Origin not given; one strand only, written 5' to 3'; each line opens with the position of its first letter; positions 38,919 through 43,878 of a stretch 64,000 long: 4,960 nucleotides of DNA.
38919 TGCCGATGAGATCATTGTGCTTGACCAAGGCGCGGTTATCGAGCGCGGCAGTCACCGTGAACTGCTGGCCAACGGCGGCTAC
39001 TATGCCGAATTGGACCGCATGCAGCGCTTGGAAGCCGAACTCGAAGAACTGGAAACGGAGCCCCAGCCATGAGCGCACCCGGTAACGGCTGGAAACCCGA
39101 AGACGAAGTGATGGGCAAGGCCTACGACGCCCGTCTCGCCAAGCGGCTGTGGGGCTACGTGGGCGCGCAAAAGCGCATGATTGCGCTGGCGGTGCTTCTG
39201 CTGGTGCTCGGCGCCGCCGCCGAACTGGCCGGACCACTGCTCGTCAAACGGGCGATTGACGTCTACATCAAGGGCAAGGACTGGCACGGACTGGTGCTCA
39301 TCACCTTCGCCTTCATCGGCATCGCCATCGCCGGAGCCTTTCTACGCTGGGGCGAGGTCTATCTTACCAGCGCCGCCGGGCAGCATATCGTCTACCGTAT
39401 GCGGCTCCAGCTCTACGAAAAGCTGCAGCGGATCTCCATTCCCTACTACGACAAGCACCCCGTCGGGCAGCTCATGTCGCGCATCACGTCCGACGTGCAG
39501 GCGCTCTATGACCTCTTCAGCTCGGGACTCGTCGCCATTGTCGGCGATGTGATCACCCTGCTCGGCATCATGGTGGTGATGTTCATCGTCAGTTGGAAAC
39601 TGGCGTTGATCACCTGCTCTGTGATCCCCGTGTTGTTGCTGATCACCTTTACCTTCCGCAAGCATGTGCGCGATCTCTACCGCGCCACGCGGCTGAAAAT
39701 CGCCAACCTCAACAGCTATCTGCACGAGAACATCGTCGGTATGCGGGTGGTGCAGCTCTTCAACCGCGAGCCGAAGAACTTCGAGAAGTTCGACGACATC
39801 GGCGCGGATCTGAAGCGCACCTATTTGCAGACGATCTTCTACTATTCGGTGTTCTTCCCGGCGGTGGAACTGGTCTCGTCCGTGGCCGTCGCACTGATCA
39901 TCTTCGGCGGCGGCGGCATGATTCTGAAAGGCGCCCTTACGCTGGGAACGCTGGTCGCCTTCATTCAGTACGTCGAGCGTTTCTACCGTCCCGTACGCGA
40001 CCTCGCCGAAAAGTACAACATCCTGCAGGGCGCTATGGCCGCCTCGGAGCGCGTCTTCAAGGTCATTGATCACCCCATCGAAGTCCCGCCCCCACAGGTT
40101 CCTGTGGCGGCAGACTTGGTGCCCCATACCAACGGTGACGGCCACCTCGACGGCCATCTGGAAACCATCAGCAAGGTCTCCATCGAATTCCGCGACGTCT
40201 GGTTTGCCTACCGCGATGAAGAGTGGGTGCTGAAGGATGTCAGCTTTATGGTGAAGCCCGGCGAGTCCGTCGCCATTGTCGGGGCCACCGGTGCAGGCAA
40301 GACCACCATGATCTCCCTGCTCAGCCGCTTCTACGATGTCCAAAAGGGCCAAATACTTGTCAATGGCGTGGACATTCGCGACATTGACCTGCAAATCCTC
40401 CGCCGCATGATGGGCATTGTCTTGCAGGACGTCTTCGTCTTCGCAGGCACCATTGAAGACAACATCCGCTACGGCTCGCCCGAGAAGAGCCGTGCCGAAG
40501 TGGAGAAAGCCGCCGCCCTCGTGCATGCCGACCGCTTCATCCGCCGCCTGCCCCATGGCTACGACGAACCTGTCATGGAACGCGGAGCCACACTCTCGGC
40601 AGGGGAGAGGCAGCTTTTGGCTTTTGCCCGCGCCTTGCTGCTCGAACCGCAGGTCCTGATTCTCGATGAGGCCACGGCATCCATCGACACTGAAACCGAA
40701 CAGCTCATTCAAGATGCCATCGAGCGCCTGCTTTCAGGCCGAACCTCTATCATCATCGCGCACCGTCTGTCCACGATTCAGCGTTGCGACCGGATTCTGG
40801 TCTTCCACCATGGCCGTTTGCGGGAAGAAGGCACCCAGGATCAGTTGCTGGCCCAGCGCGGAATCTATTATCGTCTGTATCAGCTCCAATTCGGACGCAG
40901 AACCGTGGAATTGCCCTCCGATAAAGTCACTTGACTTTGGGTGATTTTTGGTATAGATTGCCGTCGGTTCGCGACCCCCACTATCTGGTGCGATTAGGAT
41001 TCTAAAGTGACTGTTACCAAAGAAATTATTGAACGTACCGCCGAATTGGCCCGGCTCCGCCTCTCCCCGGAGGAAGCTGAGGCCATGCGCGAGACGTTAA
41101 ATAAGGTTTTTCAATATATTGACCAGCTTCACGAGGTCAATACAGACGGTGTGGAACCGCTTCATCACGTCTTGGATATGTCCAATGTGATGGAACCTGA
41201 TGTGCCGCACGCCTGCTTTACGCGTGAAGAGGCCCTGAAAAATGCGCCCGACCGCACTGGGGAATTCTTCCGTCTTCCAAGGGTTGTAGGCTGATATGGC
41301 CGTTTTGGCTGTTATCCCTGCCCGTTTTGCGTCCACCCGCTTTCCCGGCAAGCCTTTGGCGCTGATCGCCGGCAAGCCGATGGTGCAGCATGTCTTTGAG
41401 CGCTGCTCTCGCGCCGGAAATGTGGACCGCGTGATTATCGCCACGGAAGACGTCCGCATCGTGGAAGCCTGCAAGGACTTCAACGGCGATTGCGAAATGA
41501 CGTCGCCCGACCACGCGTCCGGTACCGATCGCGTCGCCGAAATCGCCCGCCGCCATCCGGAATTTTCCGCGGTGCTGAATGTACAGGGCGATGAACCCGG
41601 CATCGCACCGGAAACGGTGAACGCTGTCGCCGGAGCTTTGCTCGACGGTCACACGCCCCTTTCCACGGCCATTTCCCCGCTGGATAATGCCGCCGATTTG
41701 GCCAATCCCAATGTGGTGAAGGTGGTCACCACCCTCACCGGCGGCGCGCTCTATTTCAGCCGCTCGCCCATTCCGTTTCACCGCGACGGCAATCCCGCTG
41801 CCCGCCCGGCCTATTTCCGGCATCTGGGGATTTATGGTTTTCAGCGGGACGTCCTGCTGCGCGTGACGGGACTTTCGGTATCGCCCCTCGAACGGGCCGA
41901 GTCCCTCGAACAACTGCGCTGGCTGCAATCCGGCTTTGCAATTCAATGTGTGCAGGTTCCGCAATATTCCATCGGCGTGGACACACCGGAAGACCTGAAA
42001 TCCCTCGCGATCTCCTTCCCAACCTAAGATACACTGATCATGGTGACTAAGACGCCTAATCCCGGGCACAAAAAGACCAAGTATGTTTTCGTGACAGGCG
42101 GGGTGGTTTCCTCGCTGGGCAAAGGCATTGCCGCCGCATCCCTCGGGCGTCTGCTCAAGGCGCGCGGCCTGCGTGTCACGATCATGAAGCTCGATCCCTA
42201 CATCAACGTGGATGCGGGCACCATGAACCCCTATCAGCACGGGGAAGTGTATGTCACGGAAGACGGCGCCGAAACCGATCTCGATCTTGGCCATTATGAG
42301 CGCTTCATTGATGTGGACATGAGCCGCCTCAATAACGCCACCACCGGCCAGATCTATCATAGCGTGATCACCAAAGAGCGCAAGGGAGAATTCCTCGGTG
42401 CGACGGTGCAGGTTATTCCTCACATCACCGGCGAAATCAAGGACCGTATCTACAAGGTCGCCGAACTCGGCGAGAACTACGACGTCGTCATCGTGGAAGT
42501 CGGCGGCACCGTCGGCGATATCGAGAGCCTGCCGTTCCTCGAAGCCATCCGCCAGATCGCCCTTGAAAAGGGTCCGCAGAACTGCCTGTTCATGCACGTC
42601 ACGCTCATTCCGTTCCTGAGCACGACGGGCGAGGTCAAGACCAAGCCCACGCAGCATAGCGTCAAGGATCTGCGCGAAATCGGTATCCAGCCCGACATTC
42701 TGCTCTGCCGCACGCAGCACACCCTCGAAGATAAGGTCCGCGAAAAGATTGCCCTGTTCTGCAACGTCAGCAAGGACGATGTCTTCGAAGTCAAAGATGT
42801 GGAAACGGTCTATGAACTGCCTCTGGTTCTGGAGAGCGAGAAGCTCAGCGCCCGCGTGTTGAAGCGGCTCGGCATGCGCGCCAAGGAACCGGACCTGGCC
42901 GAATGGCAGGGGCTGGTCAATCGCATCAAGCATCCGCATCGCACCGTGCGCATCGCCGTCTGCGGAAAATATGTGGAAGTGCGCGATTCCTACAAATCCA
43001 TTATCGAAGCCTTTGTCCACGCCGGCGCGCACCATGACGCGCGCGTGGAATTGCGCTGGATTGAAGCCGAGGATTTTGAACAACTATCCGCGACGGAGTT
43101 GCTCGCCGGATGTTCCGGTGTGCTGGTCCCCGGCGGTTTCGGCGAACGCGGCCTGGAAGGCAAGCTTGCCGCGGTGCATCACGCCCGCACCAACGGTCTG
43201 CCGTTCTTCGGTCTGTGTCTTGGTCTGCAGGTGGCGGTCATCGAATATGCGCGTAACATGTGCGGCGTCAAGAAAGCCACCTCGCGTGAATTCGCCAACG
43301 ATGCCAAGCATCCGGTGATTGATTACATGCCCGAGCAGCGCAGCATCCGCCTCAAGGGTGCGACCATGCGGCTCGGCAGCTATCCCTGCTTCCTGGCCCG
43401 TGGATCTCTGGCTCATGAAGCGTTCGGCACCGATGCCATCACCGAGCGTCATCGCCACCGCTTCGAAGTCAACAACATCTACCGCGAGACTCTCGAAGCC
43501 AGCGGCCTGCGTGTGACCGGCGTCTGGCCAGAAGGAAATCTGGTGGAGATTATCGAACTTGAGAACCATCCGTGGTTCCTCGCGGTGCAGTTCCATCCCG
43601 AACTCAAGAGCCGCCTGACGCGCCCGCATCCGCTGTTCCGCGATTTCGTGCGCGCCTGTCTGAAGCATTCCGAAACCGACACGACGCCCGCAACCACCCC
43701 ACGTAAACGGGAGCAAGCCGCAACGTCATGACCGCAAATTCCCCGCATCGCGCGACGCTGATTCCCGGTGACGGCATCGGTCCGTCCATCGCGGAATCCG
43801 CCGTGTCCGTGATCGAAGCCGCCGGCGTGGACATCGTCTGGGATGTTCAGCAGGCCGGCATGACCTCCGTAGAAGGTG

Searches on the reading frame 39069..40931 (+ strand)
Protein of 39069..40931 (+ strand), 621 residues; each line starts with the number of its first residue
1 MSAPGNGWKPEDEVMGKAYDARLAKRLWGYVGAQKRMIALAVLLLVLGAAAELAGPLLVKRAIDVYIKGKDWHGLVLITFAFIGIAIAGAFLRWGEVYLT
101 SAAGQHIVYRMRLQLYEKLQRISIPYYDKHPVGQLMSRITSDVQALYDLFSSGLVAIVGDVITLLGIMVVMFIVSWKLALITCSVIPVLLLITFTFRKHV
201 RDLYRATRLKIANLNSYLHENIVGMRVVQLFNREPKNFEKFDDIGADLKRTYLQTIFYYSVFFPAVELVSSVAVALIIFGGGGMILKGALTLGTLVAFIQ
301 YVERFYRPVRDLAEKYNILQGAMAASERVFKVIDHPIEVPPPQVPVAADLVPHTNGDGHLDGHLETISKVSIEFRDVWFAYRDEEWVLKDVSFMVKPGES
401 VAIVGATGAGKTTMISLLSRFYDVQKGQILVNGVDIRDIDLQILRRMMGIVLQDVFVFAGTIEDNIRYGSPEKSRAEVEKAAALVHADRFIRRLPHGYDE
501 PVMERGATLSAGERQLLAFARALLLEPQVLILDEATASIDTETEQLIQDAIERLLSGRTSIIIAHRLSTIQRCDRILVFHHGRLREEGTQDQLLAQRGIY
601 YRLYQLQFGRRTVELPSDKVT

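Call 33: search_protein_families(library=pfam, proteins=[window:39069-40931:+], max_evalue=0.001)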
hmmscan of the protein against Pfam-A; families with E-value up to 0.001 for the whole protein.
window:39069-40931:+ (621 aa): 5 families
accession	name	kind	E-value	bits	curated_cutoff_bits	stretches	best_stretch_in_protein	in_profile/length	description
PF00664.28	ABC_membrane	-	1.7e-58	198.9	28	1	39-307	2-272/274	ABC transporter transmembrane region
PF00005.33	ABC_tran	-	7.9e-31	107.9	25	1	388-537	1-137/137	ABC transporter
PF02463.25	SMC_N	-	6.3e-05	22.9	40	0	420-577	102-209/220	RecF/RecN/SMC N terminal domain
PF13401.12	AAA_22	-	0.00021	22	27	1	400-543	7-97/130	AAA domain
PF13191.12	AAA_16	-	0.00028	21.8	32.6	1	397-554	24-159/167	AAA ATPase domain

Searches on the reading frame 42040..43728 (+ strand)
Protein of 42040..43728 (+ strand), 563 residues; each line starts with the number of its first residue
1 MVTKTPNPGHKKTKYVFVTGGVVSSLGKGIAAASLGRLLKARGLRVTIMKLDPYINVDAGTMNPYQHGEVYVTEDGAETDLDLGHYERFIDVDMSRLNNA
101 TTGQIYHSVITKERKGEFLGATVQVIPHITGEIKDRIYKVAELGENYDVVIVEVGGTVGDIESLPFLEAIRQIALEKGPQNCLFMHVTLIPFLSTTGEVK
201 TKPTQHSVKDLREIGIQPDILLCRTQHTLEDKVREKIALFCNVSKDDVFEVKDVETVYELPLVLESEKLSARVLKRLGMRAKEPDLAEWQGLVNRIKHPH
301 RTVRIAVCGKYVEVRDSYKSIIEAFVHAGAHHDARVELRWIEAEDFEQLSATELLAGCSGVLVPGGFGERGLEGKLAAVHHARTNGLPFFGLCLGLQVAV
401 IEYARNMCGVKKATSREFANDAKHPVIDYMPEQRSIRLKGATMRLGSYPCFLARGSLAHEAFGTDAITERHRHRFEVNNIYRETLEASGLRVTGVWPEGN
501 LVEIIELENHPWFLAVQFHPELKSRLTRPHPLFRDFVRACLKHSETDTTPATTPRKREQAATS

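Call 33: search_protein_families(library=pfam, proteins=[window:42040-43728:+], max_evalue=0.001)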
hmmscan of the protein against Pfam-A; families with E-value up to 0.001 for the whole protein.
window:42040-43728:+ (563 aa): 4 families
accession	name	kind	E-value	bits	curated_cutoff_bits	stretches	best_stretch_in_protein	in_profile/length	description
PF06418.20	CTP_synth_N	-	1.4e-129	431.5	26.1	1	14-279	1-265/265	CTP synthase N-terminus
PF00117.34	GATase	-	4e-37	128.2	22.8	1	314-538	2-189/190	Glutamine amidotransferase class-I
PF07722.19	Peptidase_C26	-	4.7e-08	33.5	20.5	1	376-521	95-219/219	Peptidase C26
PF01656.29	CbiA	-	0.00033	21.1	25.4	1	24-109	8-54/125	CobQ/CobB/MinD/ParA nucleotide binding domain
